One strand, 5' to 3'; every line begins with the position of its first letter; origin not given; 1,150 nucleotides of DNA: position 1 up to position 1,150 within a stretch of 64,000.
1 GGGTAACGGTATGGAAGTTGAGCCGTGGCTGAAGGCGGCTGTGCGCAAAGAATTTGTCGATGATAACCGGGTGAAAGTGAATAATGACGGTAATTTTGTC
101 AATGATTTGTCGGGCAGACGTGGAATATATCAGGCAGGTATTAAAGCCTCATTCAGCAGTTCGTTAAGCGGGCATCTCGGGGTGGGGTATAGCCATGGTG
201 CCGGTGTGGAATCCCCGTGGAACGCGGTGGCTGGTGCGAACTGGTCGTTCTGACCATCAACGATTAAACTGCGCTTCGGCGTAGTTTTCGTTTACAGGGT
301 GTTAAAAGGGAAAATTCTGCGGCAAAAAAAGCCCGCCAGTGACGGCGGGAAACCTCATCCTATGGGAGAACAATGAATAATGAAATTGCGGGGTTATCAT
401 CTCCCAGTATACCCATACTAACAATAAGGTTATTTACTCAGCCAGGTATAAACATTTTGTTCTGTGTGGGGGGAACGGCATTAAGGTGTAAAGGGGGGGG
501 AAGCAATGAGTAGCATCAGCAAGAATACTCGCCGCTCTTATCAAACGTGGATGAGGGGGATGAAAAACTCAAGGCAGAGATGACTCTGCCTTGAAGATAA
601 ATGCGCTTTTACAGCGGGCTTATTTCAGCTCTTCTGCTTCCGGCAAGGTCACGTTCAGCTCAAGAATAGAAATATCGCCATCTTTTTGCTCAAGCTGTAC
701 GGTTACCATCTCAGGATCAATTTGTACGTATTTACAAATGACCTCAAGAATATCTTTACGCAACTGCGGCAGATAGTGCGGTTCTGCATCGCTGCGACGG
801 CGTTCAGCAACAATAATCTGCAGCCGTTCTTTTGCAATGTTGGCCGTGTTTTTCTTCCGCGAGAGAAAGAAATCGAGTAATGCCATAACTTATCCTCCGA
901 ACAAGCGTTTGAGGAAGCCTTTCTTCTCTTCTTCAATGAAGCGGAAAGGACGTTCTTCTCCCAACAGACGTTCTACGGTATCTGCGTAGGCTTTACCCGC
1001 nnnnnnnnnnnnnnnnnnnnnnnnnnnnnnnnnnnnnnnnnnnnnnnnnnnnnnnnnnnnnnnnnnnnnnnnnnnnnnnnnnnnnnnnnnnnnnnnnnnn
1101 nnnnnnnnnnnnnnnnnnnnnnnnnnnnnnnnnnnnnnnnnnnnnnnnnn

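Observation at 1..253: Autotransporter C-terminal fragment at the window edge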

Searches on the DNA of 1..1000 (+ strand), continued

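Call 13: search_dna_similar(query=L001:11500-12620:+, collection=ecoli_genomes, mode=near, max_rows=40, rows=spread)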
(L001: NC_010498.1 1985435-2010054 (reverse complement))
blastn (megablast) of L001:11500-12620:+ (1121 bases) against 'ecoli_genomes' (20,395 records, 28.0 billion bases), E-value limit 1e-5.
Records with a match: 5435; places in all: 11751; records where one place covers at least 80% of the query: 4474.
Genomes with a match: 5424 of 5426; with a place that covers at least 80% of the query: 4473. Places per genome that has any: lowest 1, median 3, highest 5. On chromosomes: 11734 places; on plasmids: 17.
Best place of each record, by identity: >=99% 107; 95-99% 814; 90-95% 4513; 80-90% 1.
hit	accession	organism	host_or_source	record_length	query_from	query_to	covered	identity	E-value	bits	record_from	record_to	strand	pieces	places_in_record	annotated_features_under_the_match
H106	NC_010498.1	Escherichia coli SMS-3-5 strain SMS-3-5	-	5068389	1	1121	100%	100.0%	0e+0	2071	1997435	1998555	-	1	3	autotransporter outer membrane beta-barrel domain-containing protein | ymgJ: protein YmgJ | ATPase | hypothetical protein | minE: cell division topological specificity factor MinE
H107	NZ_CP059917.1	Escherichia coli strain 64.1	Turkey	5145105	1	1121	100%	98.2%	0e+0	1960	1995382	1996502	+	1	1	autotransporter outer membrane beta-barrel domain-containing protein | ymgJ: hypothetical protein | hypothetical protein (x2) | minE: cell division topological specificity factor MinE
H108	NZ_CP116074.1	Escherichia coli strain DETEC-S586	ICU staff rectal swab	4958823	1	1120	100%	98.0%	0e+0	1945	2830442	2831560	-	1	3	autotransporter outer membrane beta-barrel domain-containing protein | hypothetical protein (x3)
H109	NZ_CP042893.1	Escherichia coli strain CFSAN061772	missing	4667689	1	1121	100%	95.0%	0e+0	1759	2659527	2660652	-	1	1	autotransporter outer membrane beta-barrel domain-containing protein | ymgJ: protein YmgJ | hypothetical protein | ymgI: protein YmgI | minE: cell division topological specificity factor MinE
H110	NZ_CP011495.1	Escherichia coli strain NCM3722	Homo sapiens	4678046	1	1121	100%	95.0%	0e+0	1759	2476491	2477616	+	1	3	autotransporter outer membrane beta-barrel domain-containing protein | ymgJ: protein YmgJ | hypothetical protein | ymgI: protein YmgI | minE: cell division topological specificity factor MinE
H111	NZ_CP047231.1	Escherichia coli strain BL21-AI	missing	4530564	1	1121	100%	95.0%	0e+0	1759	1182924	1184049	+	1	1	autotransporter outer membrane beta-barrel domain-containing protein | ymgJ: protein YmgJ | hypothetical protein | ymgI: protein YmgI | minE: cell division topological specificity factor MinE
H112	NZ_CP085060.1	Escherichia coli strain P30_L1_05.20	Homo sapiens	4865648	1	1121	100%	95.0%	0e+0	1759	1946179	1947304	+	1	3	autotransporter outer membrane beta-barrel domain-containing protein | ymgJ: protein YmgJ | hypothetical protein | ymgI: protein YmgI | minE: cell division topological specificity factor MinE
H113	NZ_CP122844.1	Escherichia coli strain ETEC1722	Sus scrofa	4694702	1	1121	100%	95.0%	0e+0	1759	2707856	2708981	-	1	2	autotransporter outer membrane beta-barrel domain-containing protein | ymgJ: protein YmgJ | hypothetical protein | ymgI: protein YmgI | minE: cell division topological specificity factor MinE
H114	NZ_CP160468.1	Escherichia coli strain PEC1009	Wild bird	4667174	1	1121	100%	95.0%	0e+0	1759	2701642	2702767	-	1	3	autotransporter outer membrane beta-barrel domain-containing protein | ymgJ: protein YmgJ | hypothetical protein | ymgI: protein YmgI | minE: cell division topological specificity factor MinE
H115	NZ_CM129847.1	Escherichia coli strain TB06053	fresh water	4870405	1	1121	100%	95.0%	0e+0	1759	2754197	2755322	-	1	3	autotransporter outer membrane beta-barrel domain-containing protein | ymgJ: protein YmgJ | hypothetical protein | ymgI: protein YmgI | minE: cell division topological specificity factor MinE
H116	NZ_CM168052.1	Escherichia coli strain MC4100_0.05s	MHBCA broth culture with 0.05 uM BLOR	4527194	1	1121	100%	95.0%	0e+0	1759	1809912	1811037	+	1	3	autotransporter outer membrane beta-barrel domain-containing protein | ymgJ: protein YmgJ | hypothetical protein | ymgI: protein YmgI | minE: cell division topological specificity factor MinE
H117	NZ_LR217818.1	Escherichia coli strain NCTC86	not available: not collected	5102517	1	1121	100%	95.0%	0e+0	1759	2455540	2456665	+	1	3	autotransporter outer membrane beta-barrel domain-containing protein | ymgJ: protein YmgJ | hypothetical protein | ymgI: protein YmgI | minE: cell division topological specificity factor MinE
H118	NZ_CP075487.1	Escherichia coli strain NT1F34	pig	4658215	1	1121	100%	94.9%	0e+0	1753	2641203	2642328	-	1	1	autotransporter outer membrane beta-barrel domain-containing protein | ymgJ: protein YmgJ | hypothetical protein | ymgI: protein YmgI | minE: cell division topological specificity factor MinE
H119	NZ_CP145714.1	Escherichia coli strain S1-CAM-01-A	Homo sapiens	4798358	1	1121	100%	94.9%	0e+0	1753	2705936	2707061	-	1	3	autotransporter outer membrane beta-barrel domain-containing protein | ymgJ: protein YmgJ | hypothetical protein | ymgI: protein YmgI | minE: cell division topological specificity factor MinE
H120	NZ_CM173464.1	Escherichia coli strain E423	cloacal swab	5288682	1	1121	100%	94.9%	0e+0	1753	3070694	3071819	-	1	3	autotransporter outer membrane beta-barrel domain-containing protein | ymgJ: protein YmgJ | hypothetical protein | ymgI: protein YmgI | minE: cell division topological specificity factor MinE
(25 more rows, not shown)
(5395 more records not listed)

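Call 14: search_dna_similar(query=L002:8300-9700:+, collection=ecoli_genomes, mode=near, max_rows=40, rows=spread)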
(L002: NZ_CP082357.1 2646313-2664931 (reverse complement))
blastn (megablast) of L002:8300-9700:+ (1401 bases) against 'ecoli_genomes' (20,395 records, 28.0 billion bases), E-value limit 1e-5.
Records with a match: 5435; places in all: 8356; records where one place covers at least 80% of the query: 713.
Genomes with a match: 5424 of 5426; with a place that covers at least 80% of the query: 713. Places per genome that has any: lowest 1, median 2, highest 3. On chromosomes: 8341 places; on plasmids: 15.
Best place of each record, by identity: >=99% 247; 95-99% 2218; 90-95% 2970.
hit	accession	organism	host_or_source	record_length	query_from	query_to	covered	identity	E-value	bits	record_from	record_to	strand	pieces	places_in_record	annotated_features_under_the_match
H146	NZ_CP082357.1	Escherichia coli strain VCSW7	Top soil and leaf litter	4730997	1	1401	100%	100.0%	0e+0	2588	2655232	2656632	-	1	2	ypjA: adhesin-like autotransporter YpjA/EhaD | minE: cell division topological specificity factor MinE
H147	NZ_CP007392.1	Escherichia coli strain ST2747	-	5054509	1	1401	100%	99.0%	0e+0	2508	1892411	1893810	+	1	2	ypjA: adhesin-like autotransporter YpjA/EhaD | minE: cell division topological specificity factor MinE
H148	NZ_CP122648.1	Escherichia coli strain ETEC4077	Sus scrofa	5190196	1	1401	100%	97.9%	0e+0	2420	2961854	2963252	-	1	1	ypjA: adhesin-like autotransporter YpjA/EhaD | minE: cell division topological specificity factor MinE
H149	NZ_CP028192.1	Escherichia coli strain CFSAN018748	tissue and/or biological fluid swine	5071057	231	1401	84%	97.8%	0e+0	2017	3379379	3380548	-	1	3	autotransporter outer membrane beta-barrel domain-containing protein | minE: cell division topological specificity factor MinE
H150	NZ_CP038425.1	Escherichia coli O157:H7 strain 2571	bovine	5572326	202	1401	86%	94.9%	0e+0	1879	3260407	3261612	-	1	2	autotransporter outer membrane beta-barrel domain-containing protein | minE: cell division topological specificity factor MinE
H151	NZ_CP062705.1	Escherichia coli O157:H7 strain Z1833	Bovine Faeces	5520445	209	1401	85%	94.9%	0e+0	1871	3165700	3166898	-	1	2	autotransporter outer membrane beta-barrel domain-containing protein | minE: cell division topological specificity factor MinE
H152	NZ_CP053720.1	Escherichia coli strain CP131_Sichuan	pig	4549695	1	964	69%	97.6%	0e+0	1653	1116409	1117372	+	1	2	ypjA: adhesin-like autotransporter YpjA/EhaD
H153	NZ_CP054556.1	Escherichia coli strain LWY24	chicken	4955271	1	964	69%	97.3%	0e+0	1637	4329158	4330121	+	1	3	ypjA: adhesin-like autotransporter YpjA/EhaD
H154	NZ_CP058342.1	Escherichia coli strain W60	Homo sapiens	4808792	1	964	69%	97.0%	0e+0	1620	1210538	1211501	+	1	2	ypjA: adhesin-like autotransporter YpjA/EhaD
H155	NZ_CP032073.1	Escherichia coli strain CT29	Avian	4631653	1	964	69%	97.0%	0e+0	1620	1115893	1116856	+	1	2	ypjA: adhesin-like autotransporter YpjA/EhaD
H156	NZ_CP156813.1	Escherichia coli strain PKF8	Milvus migrans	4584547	1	964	69%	97.0%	0e+0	1620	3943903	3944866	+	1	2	ypjA: adhesin-like autotransporter YpjA/EhaD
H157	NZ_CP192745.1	Escherichia coli strain TUM22775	Laboratory developed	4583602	1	964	69%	97.0%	0e+0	1620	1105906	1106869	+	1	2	ypjA: adhesin-like autotransporter YpjA/EhaD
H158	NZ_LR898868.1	Escherichia coli strain MSB1_1D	Homo sapiens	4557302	1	964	69%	97.0%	0e+0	1620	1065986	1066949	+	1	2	ypjA: adhesin-like autotransporter YpjA/EhaD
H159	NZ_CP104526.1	Escherichia coli strain E8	Poultry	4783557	1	964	69%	96.9%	0e+0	1615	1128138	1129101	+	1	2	ypjA: adhesin-like autotransporter YpjA/EhaD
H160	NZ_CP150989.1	Escherichia coli strain CUVET16-819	Dog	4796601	1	964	69%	96.8%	0e+0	1609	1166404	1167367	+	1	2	ypjA: adhesin-like autotransporter YpjA/EhaD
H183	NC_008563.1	Escherichia coli APEC O1 strain APEC O1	lesion site (lung) of a dead turkey ...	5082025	610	1401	57%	93.1%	0e+0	1164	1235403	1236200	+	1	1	autotransporter outer membrane beta-barrel domain-containing protein | minE: cell division topological specificity factor MinE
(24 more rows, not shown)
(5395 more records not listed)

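Call 19: get_annotated_region(hit=H2, flank=1500)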
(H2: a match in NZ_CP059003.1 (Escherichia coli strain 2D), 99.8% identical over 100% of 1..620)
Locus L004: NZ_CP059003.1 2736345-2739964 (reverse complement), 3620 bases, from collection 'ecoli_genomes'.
description: Escherichia coli strain 2D chromosome, complete genome
organism: Escherichia coli strain 2D (NCBI taxid 562)
replicon: chromosome; assembly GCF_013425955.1
host: Homo sapiens; source: blood; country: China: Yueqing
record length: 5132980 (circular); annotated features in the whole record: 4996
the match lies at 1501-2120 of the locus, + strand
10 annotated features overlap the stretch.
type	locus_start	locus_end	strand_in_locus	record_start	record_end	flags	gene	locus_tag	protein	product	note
CDS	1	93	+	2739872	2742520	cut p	-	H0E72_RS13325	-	ECIAI39_1904 family autotransporter adhesin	frameshifted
CDS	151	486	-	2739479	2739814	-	ymgD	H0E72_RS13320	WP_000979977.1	YmgD family protein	-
CDS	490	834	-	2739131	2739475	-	ymgG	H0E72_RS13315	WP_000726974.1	YMGG-like glycine zipper-containing protein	-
CDS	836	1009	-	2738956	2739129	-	-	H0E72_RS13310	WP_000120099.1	hypothetical protein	-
CDS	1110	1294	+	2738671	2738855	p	ymgJ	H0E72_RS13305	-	protein YmgJ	frameshifted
CDS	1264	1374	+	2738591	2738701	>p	-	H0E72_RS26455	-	ATPase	incomplete; partial in the middle of a contig; missing N-terminus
CDS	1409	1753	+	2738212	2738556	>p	-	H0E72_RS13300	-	autotransporter outer membrane beta-barrel domain-containing protein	incomplete; partial in the middle of a contig; missing N-terminus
CDS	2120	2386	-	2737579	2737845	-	minE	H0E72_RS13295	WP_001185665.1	cell division topological specificity factor MinE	-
CDS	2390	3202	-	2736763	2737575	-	minD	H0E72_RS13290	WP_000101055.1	septum site-determining protein MinD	-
CDS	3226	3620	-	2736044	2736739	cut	minC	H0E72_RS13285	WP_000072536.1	septum site-determining protein MinC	-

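Call 20: get_annotated_region(hit=H5, flank=1500)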
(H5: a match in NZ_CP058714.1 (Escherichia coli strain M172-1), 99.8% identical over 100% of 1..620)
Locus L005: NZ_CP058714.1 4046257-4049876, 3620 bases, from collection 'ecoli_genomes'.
description: Escherichia coli strain M172-1 chromosome, complete genome
organism: Escherichia coli strain M172-1 (NCBI taxid 562)
replicon: chromosome; assembly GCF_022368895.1
host: -; source: Manis javanica; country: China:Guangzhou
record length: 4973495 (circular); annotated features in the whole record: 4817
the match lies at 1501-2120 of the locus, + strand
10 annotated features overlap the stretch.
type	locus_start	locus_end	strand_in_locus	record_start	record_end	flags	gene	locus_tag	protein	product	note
CDS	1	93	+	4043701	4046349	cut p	-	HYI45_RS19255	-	ECIAI39_1904 family autotransporter adhesin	frameshifted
CDS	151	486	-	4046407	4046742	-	ymgD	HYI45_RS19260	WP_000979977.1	YmgD family protein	-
CDS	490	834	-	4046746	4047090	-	ymgG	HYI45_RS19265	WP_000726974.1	YMGG-like glycine zipper-containing protein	-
CDS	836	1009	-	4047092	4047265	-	-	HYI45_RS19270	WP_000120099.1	hypothetical protein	-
CDS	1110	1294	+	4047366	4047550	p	ymgJ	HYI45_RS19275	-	protein YmgJ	frameshifted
CDS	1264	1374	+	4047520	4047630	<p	-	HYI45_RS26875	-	ATPase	incomplete; partial in the middle of a contig; missing N-terminus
CDS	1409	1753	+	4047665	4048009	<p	-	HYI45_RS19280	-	autotransporter outer membrane beta-barrel domain-containing protein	incomplete; partial in the middle of a contig; missing N-terminus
CDS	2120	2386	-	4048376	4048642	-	minE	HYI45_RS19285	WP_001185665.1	cell division topological specificity factor MinE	-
CDS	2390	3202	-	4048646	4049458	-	minD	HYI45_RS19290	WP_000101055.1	septum site-determining protein MinD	-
CDS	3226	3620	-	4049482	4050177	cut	minC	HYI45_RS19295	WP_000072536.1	septum site-determining protein MinC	-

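Call 24: get_annotated_region(hit=H150, flank=1500)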
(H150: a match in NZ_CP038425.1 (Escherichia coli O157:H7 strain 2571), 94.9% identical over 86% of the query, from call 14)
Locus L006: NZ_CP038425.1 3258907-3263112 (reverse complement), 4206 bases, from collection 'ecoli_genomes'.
description: Escherichia coli O157:H7 strain 2571 chromosome, complete genome
organism: Escherichia coli O157:H7 strain 2571 (NCBI taxid 83334)
replicon: chromosome; assembly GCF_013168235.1
host: bovine; source: missing; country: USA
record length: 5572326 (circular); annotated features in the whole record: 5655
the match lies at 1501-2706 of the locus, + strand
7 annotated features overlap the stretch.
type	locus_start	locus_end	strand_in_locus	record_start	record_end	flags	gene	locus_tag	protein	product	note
CDS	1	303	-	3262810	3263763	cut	ompT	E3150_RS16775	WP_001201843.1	omptin family outer membrane protease OmpT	-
CDS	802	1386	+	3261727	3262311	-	-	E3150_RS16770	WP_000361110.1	helix-turn-helix domain-containing protein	-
CDS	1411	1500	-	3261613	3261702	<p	-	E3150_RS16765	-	acetyltransferase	incomplete; partial in the middle of a contig; missing N-terminus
CDS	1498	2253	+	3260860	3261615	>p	-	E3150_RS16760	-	autotransporter outer membrane beta-barrel domain-containing protein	incomplete; partial in the middle of a contig; missing N-terminus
CDS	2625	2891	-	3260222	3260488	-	minE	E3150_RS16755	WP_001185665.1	cell division topological specificity factor MinE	-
CDS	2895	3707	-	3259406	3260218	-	minD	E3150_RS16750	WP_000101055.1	septum site-determining protein MinD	-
CDS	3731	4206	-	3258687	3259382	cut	minC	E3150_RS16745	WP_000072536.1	septum site-determining protein MinC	-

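Call 25: get_annotated_region(hit=H183, flank=1500)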
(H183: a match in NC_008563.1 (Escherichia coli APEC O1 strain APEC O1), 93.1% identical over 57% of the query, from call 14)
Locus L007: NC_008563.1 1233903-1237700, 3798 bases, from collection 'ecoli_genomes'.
description: Escherichia coli APEC O1, complete sequence
organism: Escherichia coli APEC O1 strain APEC O1 (NCBI taxid 405955)
replicon: chromosome; assembly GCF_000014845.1
host: -; source: lesion site (lung) of a dead turkey with colibacillosis; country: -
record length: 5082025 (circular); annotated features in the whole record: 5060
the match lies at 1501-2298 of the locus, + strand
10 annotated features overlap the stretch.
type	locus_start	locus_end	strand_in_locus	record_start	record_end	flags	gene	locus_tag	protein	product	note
CDS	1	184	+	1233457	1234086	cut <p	-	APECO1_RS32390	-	autotransporter outer membrane beta-barrel domain-containing protein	frameshifted; incomplete; partial in the middle of a contig; missing N-terminus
CDS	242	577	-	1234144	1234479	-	ymgD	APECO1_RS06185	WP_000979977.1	YmgD family protein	-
CDS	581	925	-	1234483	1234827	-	ymgG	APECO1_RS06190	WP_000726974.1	YMGG-like glycine zipper-containing protein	-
CDS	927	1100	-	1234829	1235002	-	-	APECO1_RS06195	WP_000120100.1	hypothetical protein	-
CDS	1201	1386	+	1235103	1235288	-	-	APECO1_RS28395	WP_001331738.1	hypothetical protein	-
CDS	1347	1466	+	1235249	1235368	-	-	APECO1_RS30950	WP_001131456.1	hypothetical protein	-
CDS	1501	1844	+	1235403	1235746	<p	-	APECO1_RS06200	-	autotransporter outer membrane beta-barrel domain-containing protein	frameshifted; incomplete; partial in the middle of a contig; missing N-terminus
CDS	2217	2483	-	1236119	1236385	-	minE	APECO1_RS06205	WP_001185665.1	cell division topological specificity factor MinE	-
CDS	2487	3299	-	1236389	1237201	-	minD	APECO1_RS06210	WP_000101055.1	septum site-determining protein MinD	-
CDS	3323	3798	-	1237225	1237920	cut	minC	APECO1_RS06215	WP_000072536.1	septum site-determining protein MinC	-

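Call 26: get_annotated_region(hit=H149, flank=2500)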
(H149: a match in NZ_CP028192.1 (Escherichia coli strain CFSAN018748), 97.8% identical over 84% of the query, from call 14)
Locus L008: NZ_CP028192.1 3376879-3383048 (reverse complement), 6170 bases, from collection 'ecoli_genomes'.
description: Escherichia coli strain CFSAN018748 chromosome, complete genome
organism: Escherichia coli strain CFSAN018748 (NCBI taxid 562)
replicon: chromosome; assembly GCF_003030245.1
host: -; source: tissue and/or biological fluid swine; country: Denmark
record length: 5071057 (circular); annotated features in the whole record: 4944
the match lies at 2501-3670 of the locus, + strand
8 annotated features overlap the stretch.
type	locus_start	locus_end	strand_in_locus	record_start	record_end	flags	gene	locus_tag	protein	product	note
CDS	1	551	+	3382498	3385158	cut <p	ypjA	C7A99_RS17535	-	adhesin-like autotransporter YpjA/EhaD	incomplete; partial in the middle of a contig; missing C-terminus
CDS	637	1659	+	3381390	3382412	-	istA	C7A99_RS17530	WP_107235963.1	IS21-like element IS100 family transposase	-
CDS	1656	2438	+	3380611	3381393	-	istB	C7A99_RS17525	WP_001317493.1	IS21-like element IS100kyp family helper ATPase IstB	-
CDS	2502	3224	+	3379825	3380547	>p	-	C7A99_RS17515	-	autotransporter outer membrane beta-barrel domain-containing protein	incomplete; partial in the middle of a contig; missing N-terminus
CDS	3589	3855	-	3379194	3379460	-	minE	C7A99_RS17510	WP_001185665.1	cell division topological specificity factor MinE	-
CDS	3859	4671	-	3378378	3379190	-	minD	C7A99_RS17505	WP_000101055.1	septum site-determining protein MinD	-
CDS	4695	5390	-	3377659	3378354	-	minC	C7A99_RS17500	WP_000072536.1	septum site-determining protein MinC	-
CDS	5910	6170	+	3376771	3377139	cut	ycgJ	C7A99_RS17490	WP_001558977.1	YcgJ family protein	-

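Call 27: get_annotated_region(hit=H50, flank=1000)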
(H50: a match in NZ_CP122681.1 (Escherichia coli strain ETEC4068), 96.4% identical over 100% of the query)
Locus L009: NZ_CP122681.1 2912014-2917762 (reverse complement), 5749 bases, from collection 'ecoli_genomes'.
description: Escherichia coli strain ETEC4068 chromosome, complete genome
organism: Escherichia coli strain ETEC4068 (NCBI taxid 562)
replicon: chromosome; assembly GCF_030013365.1
host: Sus scrofa; source: feces; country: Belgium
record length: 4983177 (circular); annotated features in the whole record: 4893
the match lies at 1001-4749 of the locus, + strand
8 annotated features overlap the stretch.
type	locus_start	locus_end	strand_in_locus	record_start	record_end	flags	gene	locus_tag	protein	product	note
CDS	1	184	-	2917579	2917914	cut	ymgD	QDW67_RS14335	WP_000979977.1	YmgD family protein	-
CDS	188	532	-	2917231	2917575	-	ymgG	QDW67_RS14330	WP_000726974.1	YMGG-like glycine zipper-containing protein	-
CDS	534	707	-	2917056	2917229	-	ymgI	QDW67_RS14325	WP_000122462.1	protein YmgI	-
CDS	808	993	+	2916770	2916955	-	ymgJ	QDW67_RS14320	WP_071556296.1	protein YmgJ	-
CDS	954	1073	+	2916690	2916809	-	-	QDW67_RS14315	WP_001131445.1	hypothetical protein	-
CDS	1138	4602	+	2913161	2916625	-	ypjA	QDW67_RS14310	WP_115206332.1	adhesin-like autotransporter YpjA/EhaD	-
CDS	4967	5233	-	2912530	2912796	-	minE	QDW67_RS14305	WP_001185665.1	cell division topological specificity factor MinE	-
CDS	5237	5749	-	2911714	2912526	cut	minD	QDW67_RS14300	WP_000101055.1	septum site-determining protein MinD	-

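Call 30: search_dna_similar(query=window:342-416:+, collection=ecoli_genomes, mode=near, max_rows=12, rows=spread)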
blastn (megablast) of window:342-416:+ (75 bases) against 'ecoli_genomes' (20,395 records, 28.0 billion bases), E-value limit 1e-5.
Records with a match: 5315; places in all: 5318; records where one place covers at least 80% of the query: 5312.
Genomes with a match: 5314 of 5426; with a place that covers at least 80% of the query: 5311. Places per genome that has any: lowest 1, median 1, highest 2. On chromosomes: 5308 places; on plasmids: 10.
Best place of each record, by identity: >=99% 553; 95-99% 4191; 90-95% 571.
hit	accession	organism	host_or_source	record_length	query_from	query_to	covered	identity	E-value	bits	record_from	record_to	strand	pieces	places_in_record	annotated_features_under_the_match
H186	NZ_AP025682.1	Escherichia coli strain Rb-50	Homo sapiens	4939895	1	75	100%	100.0%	3e-16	159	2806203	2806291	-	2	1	none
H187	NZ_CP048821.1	Escherichia coli strain QEC11-421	Homo sapiens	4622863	1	75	100%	98.7%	6e-29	134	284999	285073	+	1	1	none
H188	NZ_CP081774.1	Escherichia coli strain 0H24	-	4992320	1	75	100%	98.7%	6e-29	134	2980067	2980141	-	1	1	none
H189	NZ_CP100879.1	Escherichia coli strain ET915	sediment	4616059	1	75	100%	98.7%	6e-29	134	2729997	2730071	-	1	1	none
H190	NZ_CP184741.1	Escherichia coli strain LTE800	-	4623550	1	75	100%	98.7%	6e-29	134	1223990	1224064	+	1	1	none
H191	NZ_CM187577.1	Escherichia coli strain EcN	Laboratory culture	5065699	1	75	100%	98.7%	6e-29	134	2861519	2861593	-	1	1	none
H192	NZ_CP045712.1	Escherichia coli strain FHI_NMBU_11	Homo sapiens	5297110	1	74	99%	98.6%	2e-28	132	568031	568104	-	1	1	none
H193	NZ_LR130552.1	Escherichia coli strain MS14386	Homo sapiens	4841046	1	74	99%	98.6%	2e-28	132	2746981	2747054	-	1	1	none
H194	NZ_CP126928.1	Escherichia coli O2:K1:H4 strain APEC E12053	Gallus gallus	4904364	1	74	99%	97.3%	9e-27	126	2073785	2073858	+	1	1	none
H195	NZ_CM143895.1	Escherichia coli strain E20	Homo sapiens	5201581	1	75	100%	94.7%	2e-23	115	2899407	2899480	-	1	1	none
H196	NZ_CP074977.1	Escherichia coli strain 12690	Homo sapiens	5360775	1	74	99%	95.9%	4e-25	121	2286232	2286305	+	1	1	none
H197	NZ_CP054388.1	Escherichia coli strain 1517k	Gallus gallus domesticus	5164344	1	49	65%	98.0%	6e-14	84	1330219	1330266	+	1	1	none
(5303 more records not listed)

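Call 31: search_dna_similar(query=window:417-491:+, collection=ecoli_genomes, mode=near, max_rows=12, rows=spread)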
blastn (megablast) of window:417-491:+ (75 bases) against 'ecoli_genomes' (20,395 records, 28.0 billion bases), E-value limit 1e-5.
Records with a match: 799; places in all: 799; records where one place covers at least 80% of the query: 799.
Genomes with a match: 799 of 5426; with a place that covers at least 80% of the query: 799. Places per genome that has any: lowest 1, median 1, highest 1. On chromosomes: 796 places; on plasmids: 3.
Best place of each record, by identity: >=99% 74; 95-99% 684; 90-95% 41.
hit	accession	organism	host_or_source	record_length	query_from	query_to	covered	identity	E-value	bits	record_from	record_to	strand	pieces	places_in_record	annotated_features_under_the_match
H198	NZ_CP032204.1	Escherichia coli strain AR_0013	missing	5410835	1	75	100%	100.0%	1e-30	139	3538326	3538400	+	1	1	none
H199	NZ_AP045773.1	Escherichia coli strain 23CRST013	Homo sapiens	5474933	1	75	100%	100.0%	1e-30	139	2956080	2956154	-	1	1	none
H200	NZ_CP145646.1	Escherichia coli strain S1-IND-02-A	Homo sapiens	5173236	1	75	100%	98.7%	6e-29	134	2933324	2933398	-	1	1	none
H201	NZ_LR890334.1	Escherichia coli strain MINF_9A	Homo sapiens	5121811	1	75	100%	98.7%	6e-29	134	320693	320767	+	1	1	none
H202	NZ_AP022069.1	Escherichia coli strain WP4-W18-ESBL-09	-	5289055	1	75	100%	97.3%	3e-27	128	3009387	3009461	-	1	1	none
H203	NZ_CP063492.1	Escherichia coli strain EF5-18-41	Gallus gallus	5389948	1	75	100%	97.3%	3e-27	128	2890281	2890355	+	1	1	none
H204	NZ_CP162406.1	Escherichia coli strain PEC1021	Envirnment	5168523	1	75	100%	97.3%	3e-27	128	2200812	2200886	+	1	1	none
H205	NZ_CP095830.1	Escherichia coli strain EC12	avian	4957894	1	75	100%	97.3%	3e-27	128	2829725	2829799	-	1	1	none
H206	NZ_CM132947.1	Escherichia coli strain 405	Homo sapiens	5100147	1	75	100%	97.3%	3e-27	128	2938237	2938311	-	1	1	none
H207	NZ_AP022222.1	Escherichia coli strain WP8-S17-ESBL-12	-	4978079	1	75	100%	96.0%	1e-25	122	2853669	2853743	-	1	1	none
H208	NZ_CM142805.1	Escherichia coli strain GPEC673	chicken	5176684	2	75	99%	97.3%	9e-27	126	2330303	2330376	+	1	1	none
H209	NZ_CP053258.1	Escherichia coli strain GF4-3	Guinea fowl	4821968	2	75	99%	91.9%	2e-19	102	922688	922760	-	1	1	none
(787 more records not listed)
